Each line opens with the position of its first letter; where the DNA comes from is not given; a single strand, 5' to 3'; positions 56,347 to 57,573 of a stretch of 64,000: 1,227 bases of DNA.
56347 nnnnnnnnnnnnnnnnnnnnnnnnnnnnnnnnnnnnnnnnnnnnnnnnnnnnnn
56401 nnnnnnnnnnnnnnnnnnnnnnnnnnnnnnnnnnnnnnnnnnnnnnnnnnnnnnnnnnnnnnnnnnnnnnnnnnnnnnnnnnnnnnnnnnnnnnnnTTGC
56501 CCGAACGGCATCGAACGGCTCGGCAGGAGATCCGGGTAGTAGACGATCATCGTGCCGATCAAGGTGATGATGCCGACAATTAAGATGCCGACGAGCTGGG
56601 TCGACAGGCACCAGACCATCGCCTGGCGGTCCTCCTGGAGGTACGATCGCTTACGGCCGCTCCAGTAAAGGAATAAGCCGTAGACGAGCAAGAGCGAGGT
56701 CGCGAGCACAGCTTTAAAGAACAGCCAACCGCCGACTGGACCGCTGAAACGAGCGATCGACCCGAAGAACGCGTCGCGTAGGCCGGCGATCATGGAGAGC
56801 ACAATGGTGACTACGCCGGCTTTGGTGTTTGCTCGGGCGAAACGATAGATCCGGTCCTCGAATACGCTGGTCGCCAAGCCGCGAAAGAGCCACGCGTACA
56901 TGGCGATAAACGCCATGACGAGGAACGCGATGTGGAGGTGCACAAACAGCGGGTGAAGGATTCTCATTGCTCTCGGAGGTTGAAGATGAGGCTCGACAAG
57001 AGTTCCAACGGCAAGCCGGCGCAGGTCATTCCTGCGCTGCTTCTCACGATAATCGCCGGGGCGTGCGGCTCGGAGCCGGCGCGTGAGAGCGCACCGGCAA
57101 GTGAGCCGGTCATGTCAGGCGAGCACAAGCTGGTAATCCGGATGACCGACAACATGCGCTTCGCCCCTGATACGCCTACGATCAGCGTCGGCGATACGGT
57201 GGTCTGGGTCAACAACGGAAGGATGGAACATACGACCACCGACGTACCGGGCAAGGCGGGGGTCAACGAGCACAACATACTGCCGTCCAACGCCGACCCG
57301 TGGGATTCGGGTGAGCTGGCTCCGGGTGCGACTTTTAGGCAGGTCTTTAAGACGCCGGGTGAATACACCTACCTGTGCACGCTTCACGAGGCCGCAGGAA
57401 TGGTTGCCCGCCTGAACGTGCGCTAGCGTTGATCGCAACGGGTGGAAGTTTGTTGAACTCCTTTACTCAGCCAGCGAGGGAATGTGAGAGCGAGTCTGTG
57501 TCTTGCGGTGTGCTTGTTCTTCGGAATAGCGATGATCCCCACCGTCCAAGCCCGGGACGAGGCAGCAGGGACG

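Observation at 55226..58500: Compact redox cluster: NDH-2 translationally coupled to a membrane protein, divergent cupredoxin, and a tandem-duplicated tetraheme cytochrome c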

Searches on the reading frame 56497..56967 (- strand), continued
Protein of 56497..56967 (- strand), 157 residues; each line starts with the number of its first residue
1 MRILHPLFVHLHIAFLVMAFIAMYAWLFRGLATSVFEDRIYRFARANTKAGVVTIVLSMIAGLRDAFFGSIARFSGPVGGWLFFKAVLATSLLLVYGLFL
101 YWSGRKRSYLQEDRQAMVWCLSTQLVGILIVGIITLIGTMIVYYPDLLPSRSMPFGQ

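Call 75: search_protein_families(library=pfam, proteins=[L035:7986-9431:+, L040:716-1120:+, L040:3725-4936:+, L015:7766-9022:+, L052:7740-9593:+, L052:3123-4259:-, L019:5165-5884:-], max_evalue=0.001)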
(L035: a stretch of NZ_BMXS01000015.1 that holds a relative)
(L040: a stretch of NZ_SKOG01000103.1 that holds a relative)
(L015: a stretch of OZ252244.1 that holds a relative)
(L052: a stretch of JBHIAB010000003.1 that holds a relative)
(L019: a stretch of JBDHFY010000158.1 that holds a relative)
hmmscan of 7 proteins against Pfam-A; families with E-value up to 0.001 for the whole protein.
L035:7986-9431:+ (482 aa): 3 families
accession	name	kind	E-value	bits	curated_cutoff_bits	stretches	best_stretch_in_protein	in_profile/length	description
PF06537.16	DHOR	-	1.2e-12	47.5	22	1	403-466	431-499/499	Di-haem oxidoreductase, putative peroxidase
PF00034.26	Cytochrom_C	-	1.4e-06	30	21.3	0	293-312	1-19/90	Cytochrome c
PF13442.11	Cytochrome_CBB3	-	5.3e-05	23.9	27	0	291-310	1-19/68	Cytochrome C oxidase, cbb3-type, subunit III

L040:716-1120:+ (135 aa): 2 families
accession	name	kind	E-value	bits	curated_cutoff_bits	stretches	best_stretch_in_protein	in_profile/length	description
PF00034.26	Cytochrom_C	-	7.5e-06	27.6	21.3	1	60-132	8-88/90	Cytochrome c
PF13442.11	Cytochrome_CBB3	-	0.0002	22.1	27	1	54-130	4-68/68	Cytochrome C oxidase, cbb3-type, subunit III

L040:3725-4936:+ (404 aa): 1 family
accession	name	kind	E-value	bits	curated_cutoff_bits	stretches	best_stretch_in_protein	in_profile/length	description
PF09982.15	LpxR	-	9.3e-33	114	26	1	57-391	2-311/323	Outer membrane protein LpxR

L015:7766-9022:+ (419 aa): 1 family
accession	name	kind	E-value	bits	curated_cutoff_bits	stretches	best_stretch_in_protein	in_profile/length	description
PF03480.18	DctP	-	3.3e-58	197.7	23.4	1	98-379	6-284/286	Bacterial extracellular solute-binding protein, family 7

L052:7740-9593:+ (618 aa): 2 families
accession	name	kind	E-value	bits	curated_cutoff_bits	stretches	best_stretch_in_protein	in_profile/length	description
PF00723.27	Glyco_hydro_15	-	6.6e-72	243.2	22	1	231-607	4-424/427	Glycosyl hydrolases family 15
PF19291.4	TREH_N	-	4.3e-16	59.2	23.1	1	6-161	14-158/211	Trehalase-like, N-terminal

L052:3123-4259:- (378 aa): 0 families

L019:5165-5884:- (239 aa): 5 families
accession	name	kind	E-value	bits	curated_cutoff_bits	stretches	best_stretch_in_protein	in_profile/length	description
PF01135.25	PCMT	-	1.4e-60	205.1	20.3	1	38-235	6-206/210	Protein-L-isoaspartate(D-aspartate) O-methyltransferase (PCMT)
PF13489.12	Methyltransf_23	-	1.3e-07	31.9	27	1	101-187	19-98/164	Methyltransferase domain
PF13649.12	Methyltransf_25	-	8e-07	30.1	27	1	108-191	1-86/97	Methyltransferase domain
PF08241.18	Methyltransf_11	-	2.7e-06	28.3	21.2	1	109-198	1-87/95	Methyltransferase domain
PF13847.12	Methyltransf_31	-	0.00056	20.1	27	1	103-180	2-84/145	Methyltransferase domain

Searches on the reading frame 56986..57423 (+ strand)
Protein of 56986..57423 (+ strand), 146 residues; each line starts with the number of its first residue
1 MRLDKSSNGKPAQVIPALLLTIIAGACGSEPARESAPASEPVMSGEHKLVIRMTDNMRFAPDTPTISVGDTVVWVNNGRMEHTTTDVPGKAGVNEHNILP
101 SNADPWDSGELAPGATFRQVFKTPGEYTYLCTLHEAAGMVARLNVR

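Call 4: search_protein_families(library=pfam, proteins=[window:56986-57423:+], max_evalue=0.01)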
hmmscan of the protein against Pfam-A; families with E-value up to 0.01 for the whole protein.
window:56986-57423:+ (146 aa): 2 families
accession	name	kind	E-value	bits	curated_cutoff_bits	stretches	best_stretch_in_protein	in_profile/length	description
PF00127.26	Copper-bind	-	3.9e-12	46.9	21.2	1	51-145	7-98/99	Copper binding proteins, plastocyanin/azurin family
PF13473.12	Cupredoxin_1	-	0.0052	17.2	27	0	48-139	22-101/104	Cupredoxin-like domain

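Call 6: search_protein_families(library=ncbifam, proteins=[window:56986-57423:+], max_evalue=0.01)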
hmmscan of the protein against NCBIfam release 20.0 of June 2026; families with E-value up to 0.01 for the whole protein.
window:56986-57423:+ (146 aa): 4 families
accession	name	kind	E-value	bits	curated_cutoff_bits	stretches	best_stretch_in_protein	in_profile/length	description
TIGR02656.1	cyanin_plasto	equivalog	1e-12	48.3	87.85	1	56-145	11-98/99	plastocyanin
TIGR03102.1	halo_cynanin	subfamily_domain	2.9e-07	30.5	93.8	1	56-145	36-114/115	halocyanin domain-containing protein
TIGR02657.1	amicyanin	equivalog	0.00012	22.4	110.2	1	57-135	6-74/83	amicyanin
TIGR02375.1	pseudoazurin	equivalog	0.0021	17.8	109.85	1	54-145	7-86/116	pseudoazurin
